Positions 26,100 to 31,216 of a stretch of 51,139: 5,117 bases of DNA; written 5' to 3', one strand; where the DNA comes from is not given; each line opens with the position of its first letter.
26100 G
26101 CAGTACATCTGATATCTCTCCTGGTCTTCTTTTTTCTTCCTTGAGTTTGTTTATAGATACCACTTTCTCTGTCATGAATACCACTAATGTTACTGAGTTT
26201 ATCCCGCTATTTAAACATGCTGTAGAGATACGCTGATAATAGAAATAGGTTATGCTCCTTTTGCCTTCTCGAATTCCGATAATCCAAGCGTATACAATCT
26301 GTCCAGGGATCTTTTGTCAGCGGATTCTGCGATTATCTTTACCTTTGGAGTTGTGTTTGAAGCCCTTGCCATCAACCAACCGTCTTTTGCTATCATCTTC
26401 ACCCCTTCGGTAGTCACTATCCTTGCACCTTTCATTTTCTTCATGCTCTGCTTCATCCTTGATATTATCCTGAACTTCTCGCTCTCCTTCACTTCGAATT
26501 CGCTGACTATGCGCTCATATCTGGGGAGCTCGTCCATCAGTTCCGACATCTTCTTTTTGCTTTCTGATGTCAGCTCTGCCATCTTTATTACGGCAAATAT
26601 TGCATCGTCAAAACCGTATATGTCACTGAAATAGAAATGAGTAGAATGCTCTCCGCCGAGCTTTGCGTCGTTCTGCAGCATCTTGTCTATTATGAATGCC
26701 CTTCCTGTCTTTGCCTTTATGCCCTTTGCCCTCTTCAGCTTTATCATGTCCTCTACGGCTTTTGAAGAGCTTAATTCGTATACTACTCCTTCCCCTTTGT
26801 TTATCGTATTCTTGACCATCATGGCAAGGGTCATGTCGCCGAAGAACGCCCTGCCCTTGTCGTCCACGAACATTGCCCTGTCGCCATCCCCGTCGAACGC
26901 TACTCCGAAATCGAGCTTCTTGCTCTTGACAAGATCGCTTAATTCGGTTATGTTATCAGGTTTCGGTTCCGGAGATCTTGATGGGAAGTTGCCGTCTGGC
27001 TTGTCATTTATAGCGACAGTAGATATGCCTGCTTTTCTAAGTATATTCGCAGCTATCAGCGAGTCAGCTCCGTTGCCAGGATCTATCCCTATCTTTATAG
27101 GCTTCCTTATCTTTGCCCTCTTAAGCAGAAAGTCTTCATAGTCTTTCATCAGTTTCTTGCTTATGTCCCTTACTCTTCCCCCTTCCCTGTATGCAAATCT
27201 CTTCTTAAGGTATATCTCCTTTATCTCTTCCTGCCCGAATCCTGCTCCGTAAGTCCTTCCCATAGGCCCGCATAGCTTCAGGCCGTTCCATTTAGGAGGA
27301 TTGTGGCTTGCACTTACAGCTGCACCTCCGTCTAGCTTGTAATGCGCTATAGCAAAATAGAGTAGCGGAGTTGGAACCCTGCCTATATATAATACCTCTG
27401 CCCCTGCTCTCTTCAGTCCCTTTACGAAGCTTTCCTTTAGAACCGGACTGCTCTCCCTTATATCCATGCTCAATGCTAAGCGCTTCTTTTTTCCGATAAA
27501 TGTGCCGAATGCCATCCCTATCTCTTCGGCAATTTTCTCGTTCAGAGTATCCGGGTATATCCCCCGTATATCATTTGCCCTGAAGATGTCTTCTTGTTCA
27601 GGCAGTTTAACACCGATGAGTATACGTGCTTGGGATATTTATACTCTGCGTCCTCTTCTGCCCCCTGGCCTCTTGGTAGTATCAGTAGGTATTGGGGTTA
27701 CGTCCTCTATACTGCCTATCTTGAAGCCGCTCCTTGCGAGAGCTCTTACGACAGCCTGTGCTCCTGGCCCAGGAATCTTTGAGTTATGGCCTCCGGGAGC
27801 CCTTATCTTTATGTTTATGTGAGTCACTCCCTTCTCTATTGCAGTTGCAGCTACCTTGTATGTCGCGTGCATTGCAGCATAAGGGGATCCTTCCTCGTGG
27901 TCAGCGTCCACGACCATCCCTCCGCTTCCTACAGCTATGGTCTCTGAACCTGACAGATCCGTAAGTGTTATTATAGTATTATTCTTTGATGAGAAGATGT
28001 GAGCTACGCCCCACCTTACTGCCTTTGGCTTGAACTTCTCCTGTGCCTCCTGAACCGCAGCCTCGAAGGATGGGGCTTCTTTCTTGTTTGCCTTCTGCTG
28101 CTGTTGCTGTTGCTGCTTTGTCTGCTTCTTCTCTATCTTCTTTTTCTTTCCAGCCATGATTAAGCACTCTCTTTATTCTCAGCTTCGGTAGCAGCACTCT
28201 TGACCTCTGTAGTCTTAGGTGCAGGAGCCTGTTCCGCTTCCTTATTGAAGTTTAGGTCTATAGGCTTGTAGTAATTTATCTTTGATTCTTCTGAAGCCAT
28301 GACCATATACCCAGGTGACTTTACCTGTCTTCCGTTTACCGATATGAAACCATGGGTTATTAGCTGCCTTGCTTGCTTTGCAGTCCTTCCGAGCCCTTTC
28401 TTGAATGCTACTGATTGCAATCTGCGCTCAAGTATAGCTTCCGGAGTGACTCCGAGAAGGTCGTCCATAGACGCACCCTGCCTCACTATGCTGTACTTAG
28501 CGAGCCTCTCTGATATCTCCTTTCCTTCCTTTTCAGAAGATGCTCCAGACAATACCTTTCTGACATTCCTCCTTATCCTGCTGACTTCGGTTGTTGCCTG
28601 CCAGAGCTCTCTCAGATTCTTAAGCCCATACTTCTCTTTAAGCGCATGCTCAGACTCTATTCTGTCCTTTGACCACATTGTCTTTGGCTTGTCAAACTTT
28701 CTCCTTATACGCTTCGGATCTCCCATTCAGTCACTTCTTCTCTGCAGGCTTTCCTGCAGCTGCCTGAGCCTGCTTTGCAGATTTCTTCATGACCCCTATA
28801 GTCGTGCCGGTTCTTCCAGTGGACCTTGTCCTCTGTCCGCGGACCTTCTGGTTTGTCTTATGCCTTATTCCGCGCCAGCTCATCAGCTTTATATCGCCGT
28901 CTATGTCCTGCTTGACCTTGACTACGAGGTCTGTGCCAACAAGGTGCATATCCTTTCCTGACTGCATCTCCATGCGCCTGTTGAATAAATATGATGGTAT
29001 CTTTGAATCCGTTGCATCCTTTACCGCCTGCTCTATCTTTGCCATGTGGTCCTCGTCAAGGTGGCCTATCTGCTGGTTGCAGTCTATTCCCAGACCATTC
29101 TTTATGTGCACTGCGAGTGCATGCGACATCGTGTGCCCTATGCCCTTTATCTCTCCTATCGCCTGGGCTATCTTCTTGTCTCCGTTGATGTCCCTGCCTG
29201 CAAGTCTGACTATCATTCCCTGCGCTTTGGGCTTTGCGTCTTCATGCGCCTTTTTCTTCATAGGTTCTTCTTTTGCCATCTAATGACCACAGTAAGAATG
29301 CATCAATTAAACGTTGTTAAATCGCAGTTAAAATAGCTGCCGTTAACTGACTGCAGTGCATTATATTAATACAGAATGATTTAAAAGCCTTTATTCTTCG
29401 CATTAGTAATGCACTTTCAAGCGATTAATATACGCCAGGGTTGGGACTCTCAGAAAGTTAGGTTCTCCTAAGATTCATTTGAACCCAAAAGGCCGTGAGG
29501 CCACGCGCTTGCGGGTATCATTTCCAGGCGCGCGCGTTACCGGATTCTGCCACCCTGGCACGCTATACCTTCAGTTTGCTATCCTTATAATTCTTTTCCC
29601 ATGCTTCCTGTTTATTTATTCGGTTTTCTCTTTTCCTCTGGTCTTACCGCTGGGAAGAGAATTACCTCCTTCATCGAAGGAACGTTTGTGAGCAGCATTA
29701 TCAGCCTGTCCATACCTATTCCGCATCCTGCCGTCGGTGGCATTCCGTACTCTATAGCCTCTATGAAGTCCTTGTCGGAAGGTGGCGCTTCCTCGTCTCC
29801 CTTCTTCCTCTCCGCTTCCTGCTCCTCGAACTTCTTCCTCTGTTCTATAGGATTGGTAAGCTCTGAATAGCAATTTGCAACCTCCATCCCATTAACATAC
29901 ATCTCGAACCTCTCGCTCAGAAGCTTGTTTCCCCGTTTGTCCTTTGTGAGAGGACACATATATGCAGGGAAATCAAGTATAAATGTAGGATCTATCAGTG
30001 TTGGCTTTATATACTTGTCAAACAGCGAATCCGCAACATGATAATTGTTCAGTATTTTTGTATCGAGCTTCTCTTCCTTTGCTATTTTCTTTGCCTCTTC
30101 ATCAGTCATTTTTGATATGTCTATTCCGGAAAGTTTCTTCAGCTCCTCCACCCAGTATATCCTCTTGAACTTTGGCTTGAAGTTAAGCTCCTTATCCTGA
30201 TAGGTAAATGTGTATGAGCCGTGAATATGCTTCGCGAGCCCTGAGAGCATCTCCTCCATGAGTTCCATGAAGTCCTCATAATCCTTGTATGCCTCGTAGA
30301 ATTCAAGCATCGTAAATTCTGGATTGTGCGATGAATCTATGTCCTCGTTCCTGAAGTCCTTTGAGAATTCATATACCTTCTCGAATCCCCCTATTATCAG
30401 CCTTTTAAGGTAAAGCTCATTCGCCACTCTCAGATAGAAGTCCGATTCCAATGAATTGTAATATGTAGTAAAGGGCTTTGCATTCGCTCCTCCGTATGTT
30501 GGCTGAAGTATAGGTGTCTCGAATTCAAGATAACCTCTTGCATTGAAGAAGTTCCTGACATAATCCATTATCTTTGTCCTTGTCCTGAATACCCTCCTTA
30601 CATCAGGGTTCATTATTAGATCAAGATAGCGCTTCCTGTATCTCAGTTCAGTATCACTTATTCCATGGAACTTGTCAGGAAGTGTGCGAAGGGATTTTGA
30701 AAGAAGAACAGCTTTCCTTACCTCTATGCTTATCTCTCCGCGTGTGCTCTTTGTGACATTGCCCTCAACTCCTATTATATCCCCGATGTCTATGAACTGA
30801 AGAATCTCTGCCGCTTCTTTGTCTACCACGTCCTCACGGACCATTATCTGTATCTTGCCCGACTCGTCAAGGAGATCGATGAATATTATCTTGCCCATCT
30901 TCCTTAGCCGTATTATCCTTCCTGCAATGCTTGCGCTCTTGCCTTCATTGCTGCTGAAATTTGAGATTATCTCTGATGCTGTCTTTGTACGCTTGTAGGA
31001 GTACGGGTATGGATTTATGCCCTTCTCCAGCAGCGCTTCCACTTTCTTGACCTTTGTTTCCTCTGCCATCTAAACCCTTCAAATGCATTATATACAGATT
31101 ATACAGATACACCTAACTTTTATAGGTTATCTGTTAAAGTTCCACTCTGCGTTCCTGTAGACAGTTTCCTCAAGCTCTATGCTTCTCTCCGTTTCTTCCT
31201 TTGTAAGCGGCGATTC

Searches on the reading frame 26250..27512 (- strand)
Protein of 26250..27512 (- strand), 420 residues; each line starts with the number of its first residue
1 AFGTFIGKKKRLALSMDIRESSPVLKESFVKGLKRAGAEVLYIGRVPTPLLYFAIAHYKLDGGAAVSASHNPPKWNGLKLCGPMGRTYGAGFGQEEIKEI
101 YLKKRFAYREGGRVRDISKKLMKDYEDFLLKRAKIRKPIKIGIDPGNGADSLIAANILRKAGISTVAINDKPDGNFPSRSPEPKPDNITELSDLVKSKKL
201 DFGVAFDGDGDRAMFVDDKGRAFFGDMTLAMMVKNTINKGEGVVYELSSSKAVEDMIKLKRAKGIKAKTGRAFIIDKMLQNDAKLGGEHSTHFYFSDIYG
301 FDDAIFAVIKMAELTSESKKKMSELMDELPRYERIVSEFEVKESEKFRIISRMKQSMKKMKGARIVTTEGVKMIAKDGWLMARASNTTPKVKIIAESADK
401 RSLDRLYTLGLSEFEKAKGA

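Call 74: search_protein_families(library=pfam, proteins=[window:26250-27512:-], max_evalue=0.00001)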
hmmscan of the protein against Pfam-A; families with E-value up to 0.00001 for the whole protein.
window:26250-27512:- (420 aa): 4 families
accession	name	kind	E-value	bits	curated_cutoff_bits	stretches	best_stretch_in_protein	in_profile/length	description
PF02879.22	PGM_PMM_II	-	8.1e-25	87.8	29.3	1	130-220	8-103/103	Phosphoglucomutase/phosphomannomutase, alpha/beta/alpha domain II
PF02878.22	PGM_PMM_I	-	1.5e-24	86.7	22.5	1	2-106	30-136/138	Phosphoglucomutase/phosphomannomutase, alpha/beta/alpha domain I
PF02880.22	PGM_PMM_III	-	3.7e-22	79.1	20.7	1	225-331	2-114/115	Phosphoglucomutase/phosphomannomutase, alpha/beta/alpha domain III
PF00408.26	PGM_PMM_IV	-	2.6e-08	34.3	23.1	1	357-406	12-61/68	Phosphoglucomutase/phosphomannomutase, C-terminal domain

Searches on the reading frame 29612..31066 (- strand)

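Call 74: search_protein_families(library=pfam, proteins=[window:29612-31066:-], max_evalue=0.00001)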
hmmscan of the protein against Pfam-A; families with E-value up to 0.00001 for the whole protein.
window:29612-31066:- (484 aa): 2 families
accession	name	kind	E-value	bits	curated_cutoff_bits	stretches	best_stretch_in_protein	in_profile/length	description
PF00152.25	tRNA-synt_2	-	4.6e-91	305.5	25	1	139-474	2-307/308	tRNA synthetases class II (D, K and N)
PF01336.31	tRNA_anti-codon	-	6.6e-17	61.7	27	1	46-120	2-73/75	OB-fold nucleic acid binding domain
